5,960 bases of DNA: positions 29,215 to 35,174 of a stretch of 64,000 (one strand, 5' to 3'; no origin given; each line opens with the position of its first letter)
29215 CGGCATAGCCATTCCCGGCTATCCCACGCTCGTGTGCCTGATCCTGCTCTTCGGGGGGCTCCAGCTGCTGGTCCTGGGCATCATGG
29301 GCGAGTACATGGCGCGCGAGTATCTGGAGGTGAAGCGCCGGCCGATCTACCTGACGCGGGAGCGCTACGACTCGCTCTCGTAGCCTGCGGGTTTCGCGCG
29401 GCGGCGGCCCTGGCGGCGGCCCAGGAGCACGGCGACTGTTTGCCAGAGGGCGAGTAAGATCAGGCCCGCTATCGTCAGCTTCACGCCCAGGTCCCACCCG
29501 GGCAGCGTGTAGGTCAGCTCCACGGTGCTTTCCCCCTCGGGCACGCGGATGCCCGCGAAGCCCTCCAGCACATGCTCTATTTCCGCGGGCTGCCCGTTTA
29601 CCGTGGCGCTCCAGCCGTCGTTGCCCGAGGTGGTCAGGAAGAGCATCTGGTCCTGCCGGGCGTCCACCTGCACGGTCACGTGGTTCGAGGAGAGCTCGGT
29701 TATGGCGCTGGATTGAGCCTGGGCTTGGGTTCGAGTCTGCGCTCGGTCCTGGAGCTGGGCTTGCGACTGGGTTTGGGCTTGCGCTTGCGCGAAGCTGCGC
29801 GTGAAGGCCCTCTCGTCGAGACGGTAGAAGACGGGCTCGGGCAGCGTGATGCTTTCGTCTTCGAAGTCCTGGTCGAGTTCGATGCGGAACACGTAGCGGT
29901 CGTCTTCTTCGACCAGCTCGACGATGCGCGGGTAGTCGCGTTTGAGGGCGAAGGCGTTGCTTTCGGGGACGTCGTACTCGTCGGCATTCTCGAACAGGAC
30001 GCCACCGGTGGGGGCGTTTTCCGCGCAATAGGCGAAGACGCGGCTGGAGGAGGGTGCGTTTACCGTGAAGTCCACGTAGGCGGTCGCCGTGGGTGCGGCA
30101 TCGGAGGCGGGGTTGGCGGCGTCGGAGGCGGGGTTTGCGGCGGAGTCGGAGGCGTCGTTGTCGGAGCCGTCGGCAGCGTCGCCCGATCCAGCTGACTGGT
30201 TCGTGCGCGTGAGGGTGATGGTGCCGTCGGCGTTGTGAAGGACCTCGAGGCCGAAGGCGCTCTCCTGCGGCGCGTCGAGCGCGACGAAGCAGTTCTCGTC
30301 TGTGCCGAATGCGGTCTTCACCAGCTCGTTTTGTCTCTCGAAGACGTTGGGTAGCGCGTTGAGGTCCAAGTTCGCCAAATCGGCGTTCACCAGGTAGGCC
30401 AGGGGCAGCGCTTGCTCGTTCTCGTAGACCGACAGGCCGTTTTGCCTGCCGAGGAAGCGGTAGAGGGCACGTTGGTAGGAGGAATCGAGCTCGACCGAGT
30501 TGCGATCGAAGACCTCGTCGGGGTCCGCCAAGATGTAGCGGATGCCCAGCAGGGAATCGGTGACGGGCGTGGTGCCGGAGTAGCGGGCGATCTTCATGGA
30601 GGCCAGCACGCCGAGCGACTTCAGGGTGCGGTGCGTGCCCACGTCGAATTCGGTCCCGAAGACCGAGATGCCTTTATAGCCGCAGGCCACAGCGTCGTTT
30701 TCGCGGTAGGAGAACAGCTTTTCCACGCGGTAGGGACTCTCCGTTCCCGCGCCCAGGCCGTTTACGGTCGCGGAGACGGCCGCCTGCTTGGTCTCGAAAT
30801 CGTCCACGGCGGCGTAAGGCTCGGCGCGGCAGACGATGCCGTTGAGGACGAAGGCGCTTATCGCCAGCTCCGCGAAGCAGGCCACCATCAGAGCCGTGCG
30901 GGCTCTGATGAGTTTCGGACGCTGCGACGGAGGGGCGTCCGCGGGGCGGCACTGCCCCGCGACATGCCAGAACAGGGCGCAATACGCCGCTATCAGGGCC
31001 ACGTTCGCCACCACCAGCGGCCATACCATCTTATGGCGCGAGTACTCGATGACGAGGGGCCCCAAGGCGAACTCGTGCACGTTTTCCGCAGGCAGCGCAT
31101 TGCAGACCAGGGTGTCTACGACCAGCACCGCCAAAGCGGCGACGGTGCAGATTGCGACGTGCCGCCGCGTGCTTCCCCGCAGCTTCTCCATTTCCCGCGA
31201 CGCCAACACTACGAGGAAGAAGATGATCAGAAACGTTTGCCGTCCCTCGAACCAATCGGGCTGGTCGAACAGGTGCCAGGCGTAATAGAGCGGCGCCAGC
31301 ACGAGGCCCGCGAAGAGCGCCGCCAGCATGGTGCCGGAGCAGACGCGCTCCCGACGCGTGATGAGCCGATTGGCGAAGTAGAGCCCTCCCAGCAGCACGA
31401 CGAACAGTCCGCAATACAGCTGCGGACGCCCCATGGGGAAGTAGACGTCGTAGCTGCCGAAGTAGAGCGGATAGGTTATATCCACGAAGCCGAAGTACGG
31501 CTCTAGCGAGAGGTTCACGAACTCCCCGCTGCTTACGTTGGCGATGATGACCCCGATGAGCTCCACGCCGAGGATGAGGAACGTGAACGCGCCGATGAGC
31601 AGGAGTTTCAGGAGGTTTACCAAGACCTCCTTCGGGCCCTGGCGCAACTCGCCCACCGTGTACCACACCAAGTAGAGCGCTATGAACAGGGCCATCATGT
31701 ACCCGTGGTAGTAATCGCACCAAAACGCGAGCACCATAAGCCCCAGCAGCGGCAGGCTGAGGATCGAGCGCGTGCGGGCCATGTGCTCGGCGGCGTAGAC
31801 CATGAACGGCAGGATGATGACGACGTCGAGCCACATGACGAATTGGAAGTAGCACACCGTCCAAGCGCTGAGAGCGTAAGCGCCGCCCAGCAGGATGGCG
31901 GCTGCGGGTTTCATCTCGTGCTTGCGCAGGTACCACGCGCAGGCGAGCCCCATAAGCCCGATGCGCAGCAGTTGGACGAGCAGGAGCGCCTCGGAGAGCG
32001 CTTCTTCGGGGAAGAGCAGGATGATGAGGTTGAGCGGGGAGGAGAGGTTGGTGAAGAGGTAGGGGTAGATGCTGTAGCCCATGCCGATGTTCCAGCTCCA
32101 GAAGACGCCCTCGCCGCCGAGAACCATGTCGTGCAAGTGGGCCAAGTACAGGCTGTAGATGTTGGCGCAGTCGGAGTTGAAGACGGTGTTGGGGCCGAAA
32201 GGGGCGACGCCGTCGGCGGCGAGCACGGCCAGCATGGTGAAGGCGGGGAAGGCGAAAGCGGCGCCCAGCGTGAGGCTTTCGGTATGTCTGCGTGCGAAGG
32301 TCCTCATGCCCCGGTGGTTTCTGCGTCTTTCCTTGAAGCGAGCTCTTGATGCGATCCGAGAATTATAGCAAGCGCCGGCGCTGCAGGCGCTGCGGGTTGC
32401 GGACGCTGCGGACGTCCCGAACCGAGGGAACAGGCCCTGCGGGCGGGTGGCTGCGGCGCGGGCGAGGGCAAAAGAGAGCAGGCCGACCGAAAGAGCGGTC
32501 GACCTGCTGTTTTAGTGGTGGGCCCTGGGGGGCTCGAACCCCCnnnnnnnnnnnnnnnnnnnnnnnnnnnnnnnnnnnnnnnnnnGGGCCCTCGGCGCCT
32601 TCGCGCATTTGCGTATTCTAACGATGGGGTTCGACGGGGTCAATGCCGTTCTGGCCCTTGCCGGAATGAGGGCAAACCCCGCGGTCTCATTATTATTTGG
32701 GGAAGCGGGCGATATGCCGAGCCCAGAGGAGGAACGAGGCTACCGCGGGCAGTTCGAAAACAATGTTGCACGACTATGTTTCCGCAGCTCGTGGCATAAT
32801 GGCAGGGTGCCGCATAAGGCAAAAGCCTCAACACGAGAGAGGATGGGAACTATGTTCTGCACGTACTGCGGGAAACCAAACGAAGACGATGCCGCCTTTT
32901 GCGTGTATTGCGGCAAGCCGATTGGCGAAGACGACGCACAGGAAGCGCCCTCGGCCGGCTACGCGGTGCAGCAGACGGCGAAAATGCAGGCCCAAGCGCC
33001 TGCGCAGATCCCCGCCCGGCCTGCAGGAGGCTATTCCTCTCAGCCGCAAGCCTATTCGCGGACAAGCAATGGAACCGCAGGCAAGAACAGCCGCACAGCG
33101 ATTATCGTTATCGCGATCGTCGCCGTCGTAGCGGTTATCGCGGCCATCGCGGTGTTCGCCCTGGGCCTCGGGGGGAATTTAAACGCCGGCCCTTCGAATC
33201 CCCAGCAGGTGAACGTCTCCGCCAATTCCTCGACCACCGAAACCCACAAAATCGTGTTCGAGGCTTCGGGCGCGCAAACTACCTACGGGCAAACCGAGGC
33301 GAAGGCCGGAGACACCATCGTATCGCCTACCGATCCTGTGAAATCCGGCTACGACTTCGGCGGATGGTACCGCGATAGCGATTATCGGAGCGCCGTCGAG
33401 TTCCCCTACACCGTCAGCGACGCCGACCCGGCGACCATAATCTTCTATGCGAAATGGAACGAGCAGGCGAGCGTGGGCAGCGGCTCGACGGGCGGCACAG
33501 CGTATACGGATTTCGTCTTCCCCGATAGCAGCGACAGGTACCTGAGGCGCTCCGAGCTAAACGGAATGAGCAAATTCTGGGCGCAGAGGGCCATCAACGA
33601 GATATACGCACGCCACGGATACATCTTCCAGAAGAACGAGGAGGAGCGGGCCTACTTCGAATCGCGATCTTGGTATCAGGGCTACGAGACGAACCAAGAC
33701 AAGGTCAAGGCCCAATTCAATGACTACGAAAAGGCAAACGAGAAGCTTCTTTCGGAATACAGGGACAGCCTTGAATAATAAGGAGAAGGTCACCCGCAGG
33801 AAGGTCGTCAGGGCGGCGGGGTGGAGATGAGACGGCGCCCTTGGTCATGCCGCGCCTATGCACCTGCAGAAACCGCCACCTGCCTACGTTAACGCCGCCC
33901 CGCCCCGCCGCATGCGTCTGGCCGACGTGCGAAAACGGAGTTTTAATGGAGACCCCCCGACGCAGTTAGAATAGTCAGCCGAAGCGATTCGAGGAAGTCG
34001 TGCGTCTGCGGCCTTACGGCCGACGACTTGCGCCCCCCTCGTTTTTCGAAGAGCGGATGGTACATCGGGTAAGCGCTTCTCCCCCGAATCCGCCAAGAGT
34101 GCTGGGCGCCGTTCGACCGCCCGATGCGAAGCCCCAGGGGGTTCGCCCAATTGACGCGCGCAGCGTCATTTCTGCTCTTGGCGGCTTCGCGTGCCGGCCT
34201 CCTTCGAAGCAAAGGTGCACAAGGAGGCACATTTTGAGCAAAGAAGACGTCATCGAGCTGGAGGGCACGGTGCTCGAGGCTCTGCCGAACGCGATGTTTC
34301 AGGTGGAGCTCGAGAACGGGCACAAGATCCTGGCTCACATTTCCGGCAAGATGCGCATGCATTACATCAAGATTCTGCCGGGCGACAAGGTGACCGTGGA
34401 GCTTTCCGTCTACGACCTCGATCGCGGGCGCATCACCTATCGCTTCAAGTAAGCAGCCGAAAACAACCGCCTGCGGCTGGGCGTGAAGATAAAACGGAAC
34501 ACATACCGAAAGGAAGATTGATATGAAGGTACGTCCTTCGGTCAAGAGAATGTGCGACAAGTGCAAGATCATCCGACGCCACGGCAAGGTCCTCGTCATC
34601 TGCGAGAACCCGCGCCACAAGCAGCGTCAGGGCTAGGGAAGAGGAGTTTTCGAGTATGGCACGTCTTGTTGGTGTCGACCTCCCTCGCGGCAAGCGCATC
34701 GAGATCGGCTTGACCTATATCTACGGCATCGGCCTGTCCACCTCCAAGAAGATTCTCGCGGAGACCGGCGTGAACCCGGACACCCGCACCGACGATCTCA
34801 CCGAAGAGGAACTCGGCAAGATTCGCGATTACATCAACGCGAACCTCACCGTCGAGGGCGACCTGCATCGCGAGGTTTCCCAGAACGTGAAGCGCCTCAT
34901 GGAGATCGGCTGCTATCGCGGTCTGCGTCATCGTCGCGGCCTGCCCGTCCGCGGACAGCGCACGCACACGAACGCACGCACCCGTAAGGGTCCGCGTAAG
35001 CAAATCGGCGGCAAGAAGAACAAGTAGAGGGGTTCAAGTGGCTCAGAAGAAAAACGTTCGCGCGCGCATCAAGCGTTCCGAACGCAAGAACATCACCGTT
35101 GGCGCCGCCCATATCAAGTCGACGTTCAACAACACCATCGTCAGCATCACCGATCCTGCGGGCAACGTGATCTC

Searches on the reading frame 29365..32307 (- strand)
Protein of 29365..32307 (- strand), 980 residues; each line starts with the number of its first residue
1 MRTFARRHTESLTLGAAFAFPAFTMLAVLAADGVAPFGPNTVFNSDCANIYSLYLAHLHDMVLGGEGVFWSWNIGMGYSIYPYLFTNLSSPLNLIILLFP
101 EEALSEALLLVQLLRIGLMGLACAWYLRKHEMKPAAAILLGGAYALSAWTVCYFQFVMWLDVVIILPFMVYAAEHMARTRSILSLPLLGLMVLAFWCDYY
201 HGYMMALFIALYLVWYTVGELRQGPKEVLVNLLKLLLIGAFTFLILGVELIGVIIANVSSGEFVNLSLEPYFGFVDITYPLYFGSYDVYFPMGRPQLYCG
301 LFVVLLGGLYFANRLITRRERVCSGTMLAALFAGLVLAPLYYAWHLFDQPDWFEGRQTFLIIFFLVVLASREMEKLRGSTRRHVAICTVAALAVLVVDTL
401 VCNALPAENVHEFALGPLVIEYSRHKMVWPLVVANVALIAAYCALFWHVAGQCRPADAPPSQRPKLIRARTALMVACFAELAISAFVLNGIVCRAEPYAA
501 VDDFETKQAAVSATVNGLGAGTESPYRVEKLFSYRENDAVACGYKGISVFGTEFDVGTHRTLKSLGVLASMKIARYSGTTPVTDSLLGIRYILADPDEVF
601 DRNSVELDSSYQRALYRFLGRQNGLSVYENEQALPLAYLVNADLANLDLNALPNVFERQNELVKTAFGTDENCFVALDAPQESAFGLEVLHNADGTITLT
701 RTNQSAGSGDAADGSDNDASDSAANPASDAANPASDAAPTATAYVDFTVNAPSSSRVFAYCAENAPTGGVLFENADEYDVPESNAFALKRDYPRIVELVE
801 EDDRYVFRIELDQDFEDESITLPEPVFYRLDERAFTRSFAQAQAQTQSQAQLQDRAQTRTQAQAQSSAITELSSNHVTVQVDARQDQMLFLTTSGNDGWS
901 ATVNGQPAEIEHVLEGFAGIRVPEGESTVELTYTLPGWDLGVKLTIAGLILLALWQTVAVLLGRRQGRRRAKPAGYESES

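Call 7: search_protein_families(library=pfam, proteins=[window:29365-32307:-], max_evalue=0.001)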
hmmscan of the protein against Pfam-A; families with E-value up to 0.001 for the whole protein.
window:29365-32307:- (980 aa): 1 family
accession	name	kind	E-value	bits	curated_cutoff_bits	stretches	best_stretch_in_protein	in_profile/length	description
PF09586.16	YfhO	-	7.3e-125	418.7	28.5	1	17-944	1-834/835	Bacterial membrane protein YfhO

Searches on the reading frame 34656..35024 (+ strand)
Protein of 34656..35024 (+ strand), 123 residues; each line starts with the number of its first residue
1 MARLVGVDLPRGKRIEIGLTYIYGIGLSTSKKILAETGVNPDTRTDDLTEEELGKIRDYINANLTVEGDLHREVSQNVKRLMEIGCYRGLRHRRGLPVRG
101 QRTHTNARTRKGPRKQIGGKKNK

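Call 68: list_cluster_members(proteins=[window:34656-35024:+, window:35038-35433:+, window:36081-37028:+, window:35456-36046:+, window:3165-3953:+, window:29368-32307:-])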
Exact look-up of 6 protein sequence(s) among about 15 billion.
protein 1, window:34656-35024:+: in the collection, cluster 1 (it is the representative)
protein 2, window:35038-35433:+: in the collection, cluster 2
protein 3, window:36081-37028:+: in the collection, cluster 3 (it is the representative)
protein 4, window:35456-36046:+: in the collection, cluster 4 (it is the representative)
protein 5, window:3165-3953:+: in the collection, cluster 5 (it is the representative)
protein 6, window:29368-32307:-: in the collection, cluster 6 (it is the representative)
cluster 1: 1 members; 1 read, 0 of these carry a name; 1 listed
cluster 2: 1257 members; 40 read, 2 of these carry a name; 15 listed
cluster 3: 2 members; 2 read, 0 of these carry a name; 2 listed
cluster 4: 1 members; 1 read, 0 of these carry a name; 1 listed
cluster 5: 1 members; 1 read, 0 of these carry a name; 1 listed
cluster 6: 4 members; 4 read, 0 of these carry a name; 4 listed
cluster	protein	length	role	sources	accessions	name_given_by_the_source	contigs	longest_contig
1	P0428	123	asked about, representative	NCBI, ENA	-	-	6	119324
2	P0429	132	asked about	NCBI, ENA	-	-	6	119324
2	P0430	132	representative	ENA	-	-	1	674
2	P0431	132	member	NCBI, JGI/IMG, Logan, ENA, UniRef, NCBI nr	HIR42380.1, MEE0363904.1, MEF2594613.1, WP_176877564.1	MAG: 30S ribosomal protein S11 [Eggerthellaceae bacterium] | 30S ribosomal protein S11 n=1 Tax=Enorma massiliensis TaxID=1472761 RepID=UPI0015A3308D | 30S ribosomal protein S11 [Oscillospiraceae bacterium]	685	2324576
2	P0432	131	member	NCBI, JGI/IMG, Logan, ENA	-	small subunit ribosomal protein S11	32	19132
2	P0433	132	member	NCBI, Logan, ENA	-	-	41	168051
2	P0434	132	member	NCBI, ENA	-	-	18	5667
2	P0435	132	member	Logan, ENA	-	-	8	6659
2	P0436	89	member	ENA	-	-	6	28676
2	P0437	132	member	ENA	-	-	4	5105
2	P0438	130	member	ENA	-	-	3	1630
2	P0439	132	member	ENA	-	-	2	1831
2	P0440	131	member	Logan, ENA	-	-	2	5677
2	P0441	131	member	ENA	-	-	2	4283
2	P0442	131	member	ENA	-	-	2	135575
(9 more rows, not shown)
